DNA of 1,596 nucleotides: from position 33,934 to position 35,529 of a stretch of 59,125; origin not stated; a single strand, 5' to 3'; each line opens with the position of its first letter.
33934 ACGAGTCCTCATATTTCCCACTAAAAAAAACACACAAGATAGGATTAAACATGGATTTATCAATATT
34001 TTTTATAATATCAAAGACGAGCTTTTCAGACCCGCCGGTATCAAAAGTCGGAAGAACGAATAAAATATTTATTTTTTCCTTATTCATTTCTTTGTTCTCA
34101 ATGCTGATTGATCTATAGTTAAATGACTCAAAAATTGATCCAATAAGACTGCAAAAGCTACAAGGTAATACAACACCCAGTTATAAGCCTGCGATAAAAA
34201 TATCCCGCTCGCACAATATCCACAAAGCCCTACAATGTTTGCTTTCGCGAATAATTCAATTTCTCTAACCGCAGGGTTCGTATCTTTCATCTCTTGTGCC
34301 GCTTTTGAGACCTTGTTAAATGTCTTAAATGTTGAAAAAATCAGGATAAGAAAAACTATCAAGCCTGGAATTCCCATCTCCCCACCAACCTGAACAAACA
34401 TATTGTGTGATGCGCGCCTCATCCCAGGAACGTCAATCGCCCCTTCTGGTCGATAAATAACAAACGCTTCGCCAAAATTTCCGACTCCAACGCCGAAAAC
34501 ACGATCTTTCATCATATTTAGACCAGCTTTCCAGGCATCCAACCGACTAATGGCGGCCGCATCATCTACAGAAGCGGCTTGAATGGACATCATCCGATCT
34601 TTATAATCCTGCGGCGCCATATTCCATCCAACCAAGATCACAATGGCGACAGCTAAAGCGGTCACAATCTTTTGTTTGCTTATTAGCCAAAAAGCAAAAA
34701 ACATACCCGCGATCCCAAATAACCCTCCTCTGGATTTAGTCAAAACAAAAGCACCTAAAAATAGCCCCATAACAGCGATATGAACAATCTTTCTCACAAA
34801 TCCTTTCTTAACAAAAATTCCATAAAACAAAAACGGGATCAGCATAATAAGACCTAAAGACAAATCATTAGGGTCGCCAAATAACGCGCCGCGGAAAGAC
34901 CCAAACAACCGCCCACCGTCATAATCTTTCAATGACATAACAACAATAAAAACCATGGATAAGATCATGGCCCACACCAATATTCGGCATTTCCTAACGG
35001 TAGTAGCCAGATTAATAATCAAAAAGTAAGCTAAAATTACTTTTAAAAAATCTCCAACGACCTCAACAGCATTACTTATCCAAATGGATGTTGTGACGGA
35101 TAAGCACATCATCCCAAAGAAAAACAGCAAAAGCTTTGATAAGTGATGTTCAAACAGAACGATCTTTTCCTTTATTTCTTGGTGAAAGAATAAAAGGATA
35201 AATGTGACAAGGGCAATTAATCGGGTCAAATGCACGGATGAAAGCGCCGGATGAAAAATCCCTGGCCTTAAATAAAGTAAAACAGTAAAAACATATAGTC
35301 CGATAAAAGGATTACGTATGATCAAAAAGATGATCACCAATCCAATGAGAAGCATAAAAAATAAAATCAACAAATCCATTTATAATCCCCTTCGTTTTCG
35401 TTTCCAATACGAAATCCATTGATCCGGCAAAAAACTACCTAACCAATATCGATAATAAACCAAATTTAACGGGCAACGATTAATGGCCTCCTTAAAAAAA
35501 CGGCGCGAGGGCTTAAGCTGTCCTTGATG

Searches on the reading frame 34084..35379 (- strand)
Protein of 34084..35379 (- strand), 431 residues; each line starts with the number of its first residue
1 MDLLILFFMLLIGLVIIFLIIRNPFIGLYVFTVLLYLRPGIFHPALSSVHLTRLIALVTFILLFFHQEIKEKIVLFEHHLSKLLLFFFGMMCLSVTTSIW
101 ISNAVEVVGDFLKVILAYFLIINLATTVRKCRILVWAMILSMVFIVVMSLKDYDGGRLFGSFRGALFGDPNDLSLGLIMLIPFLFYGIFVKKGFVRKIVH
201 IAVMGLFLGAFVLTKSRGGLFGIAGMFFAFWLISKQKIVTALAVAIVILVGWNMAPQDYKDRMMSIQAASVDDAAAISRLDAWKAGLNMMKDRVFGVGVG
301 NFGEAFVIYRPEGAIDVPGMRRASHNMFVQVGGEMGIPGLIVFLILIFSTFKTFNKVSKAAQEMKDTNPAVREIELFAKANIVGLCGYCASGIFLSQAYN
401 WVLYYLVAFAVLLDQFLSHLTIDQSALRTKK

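Call 40: find_encoding_contigs(protein=window:34084-35379:-, flank=10000, max_places=1)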
Protein window:34084-35379:- (431 aa): no gene with exactly this product is on record in the collection.

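Call 42: search_protein_families(library=pfam, proteins=[window:34084-35379:-], max_evalue=0.000001)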
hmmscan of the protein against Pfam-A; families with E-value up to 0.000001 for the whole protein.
window:34084-35379:- (431 aa): 1 family
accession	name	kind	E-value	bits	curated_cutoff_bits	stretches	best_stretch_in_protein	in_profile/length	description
PF04932.20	Wzy_C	-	2.1e-21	76.7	31.7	1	203-344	2-149/149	O-Antigen ligase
